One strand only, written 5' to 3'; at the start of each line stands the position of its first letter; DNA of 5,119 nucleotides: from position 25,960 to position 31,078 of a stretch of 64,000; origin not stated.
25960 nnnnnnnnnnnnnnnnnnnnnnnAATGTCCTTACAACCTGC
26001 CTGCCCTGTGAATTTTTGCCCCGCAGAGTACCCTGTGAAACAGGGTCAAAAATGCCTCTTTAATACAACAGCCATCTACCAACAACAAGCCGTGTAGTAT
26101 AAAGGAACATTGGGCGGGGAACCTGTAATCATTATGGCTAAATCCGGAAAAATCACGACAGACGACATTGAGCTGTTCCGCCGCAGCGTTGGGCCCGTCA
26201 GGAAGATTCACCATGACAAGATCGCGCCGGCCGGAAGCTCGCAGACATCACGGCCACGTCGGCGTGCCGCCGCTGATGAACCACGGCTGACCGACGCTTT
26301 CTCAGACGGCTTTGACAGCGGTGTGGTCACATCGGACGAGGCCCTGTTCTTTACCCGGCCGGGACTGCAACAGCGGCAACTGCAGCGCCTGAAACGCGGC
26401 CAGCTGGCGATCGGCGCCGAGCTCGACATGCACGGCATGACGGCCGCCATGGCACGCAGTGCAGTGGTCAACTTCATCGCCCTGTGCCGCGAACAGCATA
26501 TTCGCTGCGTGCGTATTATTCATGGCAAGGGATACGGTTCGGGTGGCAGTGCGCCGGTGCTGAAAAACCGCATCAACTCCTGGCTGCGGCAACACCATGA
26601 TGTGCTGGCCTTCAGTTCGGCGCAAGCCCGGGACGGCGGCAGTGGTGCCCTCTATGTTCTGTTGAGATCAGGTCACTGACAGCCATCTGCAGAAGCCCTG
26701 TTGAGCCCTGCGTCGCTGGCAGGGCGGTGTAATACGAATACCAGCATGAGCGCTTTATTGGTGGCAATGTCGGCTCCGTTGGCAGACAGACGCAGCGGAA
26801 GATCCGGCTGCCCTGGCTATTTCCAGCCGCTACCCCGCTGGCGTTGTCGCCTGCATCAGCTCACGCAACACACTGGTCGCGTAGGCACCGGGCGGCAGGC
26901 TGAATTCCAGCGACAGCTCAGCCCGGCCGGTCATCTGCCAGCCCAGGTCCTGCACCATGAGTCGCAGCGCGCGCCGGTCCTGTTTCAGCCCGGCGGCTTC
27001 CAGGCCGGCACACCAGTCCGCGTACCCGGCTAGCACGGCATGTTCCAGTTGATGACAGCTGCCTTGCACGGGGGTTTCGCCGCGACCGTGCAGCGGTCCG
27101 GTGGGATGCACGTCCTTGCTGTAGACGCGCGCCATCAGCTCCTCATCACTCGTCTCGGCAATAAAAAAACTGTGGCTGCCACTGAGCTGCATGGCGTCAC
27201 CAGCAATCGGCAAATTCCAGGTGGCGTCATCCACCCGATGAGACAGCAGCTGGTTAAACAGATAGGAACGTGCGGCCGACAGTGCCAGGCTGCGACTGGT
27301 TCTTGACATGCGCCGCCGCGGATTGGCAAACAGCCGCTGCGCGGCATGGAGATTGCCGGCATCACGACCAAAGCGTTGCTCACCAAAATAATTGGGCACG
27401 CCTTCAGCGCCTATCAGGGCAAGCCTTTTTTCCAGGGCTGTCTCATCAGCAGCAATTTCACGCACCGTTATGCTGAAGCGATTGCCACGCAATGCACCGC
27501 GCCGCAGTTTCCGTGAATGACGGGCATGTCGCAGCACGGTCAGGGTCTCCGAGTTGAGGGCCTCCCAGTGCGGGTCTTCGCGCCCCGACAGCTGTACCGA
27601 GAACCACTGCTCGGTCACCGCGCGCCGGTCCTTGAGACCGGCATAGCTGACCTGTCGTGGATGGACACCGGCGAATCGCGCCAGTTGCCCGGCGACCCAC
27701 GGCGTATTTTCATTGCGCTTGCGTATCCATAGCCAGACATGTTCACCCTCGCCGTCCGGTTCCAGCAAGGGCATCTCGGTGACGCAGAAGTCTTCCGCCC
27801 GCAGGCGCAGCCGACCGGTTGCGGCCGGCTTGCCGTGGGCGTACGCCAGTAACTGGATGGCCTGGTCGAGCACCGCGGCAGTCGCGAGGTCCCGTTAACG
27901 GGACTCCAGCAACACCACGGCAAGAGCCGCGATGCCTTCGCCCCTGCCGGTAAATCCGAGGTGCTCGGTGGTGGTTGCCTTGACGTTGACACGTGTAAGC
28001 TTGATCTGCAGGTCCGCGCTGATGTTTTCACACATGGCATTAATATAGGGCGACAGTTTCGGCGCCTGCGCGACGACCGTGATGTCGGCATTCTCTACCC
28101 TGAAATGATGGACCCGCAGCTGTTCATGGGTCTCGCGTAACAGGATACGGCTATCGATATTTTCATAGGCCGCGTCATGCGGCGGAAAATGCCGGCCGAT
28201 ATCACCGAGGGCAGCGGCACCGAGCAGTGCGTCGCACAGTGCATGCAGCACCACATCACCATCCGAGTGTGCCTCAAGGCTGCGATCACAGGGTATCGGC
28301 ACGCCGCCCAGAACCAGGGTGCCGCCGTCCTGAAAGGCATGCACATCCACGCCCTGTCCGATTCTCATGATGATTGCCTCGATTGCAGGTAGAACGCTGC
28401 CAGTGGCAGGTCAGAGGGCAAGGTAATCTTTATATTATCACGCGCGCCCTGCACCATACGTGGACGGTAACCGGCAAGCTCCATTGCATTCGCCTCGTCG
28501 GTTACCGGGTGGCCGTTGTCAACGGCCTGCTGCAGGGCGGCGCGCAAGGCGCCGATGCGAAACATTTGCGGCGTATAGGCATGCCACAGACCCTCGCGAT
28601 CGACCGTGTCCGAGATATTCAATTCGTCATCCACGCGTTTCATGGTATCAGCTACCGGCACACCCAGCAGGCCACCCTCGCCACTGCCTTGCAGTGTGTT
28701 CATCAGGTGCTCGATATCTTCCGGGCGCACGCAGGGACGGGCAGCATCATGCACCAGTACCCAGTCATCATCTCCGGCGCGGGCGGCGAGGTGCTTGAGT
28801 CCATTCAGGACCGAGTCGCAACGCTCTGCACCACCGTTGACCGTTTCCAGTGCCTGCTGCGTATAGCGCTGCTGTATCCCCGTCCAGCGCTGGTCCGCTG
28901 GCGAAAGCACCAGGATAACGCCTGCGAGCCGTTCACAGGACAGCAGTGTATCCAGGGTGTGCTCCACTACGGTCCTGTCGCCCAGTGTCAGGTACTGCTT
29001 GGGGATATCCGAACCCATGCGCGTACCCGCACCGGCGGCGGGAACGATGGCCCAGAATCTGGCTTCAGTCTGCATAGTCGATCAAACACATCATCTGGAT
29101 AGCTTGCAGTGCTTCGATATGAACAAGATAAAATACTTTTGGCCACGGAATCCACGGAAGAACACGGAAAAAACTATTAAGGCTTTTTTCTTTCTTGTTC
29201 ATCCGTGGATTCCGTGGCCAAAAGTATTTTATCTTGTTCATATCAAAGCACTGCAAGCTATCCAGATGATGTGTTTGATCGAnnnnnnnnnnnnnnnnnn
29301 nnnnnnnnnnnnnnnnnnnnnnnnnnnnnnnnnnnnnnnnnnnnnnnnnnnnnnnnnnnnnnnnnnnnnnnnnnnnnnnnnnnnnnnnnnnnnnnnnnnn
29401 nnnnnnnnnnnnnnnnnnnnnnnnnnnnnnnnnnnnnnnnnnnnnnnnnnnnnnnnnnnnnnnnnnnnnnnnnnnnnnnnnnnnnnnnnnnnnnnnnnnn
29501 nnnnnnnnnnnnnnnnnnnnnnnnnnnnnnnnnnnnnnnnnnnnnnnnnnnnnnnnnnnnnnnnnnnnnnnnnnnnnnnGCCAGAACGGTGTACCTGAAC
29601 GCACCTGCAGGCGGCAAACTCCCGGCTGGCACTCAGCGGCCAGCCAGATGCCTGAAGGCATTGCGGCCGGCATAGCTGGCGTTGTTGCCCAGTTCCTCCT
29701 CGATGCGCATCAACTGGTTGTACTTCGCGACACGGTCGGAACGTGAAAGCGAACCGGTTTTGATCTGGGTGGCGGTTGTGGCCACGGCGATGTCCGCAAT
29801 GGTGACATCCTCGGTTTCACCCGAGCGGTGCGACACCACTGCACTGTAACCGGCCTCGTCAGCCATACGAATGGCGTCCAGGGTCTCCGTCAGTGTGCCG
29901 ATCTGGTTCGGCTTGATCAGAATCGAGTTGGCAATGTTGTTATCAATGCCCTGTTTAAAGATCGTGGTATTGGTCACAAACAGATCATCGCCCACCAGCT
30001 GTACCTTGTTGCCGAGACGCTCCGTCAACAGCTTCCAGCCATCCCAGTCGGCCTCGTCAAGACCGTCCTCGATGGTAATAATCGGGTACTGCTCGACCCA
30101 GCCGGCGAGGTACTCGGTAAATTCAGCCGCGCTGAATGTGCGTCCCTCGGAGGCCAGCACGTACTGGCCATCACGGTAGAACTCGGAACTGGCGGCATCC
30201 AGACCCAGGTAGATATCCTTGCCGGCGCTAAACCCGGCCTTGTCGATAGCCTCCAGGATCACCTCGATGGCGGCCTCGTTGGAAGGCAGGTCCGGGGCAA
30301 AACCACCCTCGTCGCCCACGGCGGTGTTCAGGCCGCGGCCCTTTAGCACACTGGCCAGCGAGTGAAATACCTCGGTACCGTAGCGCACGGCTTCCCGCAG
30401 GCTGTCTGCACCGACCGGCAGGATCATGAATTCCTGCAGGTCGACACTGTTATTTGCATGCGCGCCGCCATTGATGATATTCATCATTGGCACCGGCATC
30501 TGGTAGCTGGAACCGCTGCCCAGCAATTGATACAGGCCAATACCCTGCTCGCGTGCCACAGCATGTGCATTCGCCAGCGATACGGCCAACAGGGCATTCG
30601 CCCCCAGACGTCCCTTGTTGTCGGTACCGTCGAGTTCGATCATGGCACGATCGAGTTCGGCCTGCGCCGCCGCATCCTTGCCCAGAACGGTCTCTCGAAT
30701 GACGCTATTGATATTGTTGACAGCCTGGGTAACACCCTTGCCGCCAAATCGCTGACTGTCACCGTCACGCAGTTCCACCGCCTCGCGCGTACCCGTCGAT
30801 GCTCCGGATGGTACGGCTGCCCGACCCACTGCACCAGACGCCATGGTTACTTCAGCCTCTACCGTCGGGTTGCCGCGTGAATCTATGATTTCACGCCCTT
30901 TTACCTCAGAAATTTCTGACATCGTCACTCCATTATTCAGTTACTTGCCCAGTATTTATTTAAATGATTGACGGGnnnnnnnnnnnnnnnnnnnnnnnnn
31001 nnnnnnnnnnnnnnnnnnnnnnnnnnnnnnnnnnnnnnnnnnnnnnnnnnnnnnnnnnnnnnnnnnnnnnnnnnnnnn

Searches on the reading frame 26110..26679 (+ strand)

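Call 44: search_protein_families(library=pfam, proteins=[window:26110-26679:+], max_evalue=0.00001)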
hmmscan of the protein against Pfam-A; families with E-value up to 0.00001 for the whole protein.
window:26110-26679:+ (189 aa): 1 family
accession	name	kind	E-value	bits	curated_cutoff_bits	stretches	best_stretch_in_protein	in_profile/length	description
PF01713.27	Smr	-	1e-27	96.5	25.7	1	105-186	1-77/77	Smr domain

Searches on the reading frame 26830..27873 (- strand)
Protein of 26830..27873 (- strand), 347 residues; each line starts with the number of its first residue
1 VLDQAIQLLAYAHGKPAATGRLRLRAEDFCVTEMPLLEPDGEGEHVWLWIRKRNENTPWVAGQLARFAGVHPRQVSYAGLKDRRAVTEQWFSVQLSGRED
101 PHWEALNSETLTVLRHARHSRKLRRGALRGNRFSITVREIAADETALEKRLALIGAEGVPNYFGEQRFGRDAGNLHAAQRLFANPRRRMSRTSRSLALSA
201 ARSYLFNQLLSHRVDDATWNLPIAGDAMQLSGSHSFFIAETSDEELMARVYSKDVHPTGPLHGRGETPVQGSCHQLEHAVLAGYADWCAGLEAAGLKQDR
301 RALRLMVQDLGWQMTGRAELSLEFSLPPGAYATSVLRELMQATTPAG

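Call 19: search_protein_families(library=pfam, proteins=[window:26830-27873:-])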
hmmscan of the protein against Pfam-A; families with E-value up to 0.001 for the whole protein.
window:26830-27873:- (347 aa): 1 family
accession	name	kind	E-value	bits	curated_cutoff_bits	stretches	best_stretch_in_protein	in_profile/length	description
PF01142.23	TruD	-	5.9e-68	230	27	2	8-177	4-179/412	tRNA pseudouridine synthase D (TruD)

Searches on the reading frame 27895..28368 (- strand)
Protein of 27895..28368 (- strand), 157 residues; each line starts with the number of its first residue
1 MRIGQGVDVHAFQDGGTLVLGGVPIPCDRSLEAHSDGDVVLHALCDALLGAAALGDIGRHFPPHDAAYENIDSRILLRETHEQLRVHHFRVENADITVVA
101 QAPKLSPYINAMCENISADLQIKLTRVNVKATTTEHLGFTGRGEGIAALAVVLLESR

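Call 19: search_protein_families(library=pfam, proteins=[window:27895-28368:-])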
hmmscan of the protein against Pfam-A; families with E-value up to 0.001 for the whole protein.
window:27895-28368:- (157 aa): 1 family
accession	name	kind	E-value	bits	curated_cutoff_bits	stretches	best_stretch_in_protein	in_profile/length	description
PF02542.21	YgbB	-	8.4e-67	224.8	26.7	1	1-154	1-154/155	YgbB family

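Call 25: find_encoding_contigs(protein=window:27895-28368:-, flank=3000, max_places=6)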
Protein window:27895-28368:- (157 aa): no gene with exactly this product is on record in the collection.

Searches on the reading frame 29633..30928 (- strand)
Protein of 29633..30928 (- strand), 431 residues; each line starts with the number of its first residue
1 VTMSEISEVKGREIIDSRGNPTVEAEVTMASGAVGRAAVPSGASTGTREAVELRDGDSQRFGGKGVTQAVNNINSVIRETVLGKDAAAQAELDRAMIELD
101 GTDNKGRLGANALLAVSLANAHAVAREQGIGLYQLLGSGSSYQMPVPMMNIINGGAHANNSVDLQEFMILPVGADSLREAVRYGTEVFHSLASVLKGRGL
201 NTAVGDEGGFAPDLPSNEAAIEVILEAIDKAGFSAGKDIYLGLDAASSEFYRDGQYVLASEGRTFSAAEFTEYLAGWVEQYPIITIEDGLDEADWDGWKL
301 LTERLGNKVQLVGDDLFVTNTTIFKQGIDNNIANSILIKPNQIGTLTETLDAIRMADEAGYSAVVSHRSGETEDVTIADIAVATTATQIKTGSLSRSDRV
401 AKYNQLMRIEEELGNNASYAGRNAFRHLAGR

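Call 44: search_protein_families(library=pfam, proteins=[window:29633-30928:-], max_evalue=0.00001)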
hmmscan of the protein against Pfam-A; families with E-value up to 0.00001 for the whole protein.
window:29633-30928:- (431 aa): 2 families
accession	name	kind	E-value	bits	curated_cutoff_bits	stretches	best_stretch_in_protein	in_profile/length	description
PF00113.28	Enolase_C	-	2.9e-130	434.3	21.5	1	142-426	2-294/296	Enolase, C-terminal TIM barrel domain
PF03952.21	Enolase_N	-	1.3e-54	184.4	35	1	6-136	1-131/131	Enolase, N-terminal domain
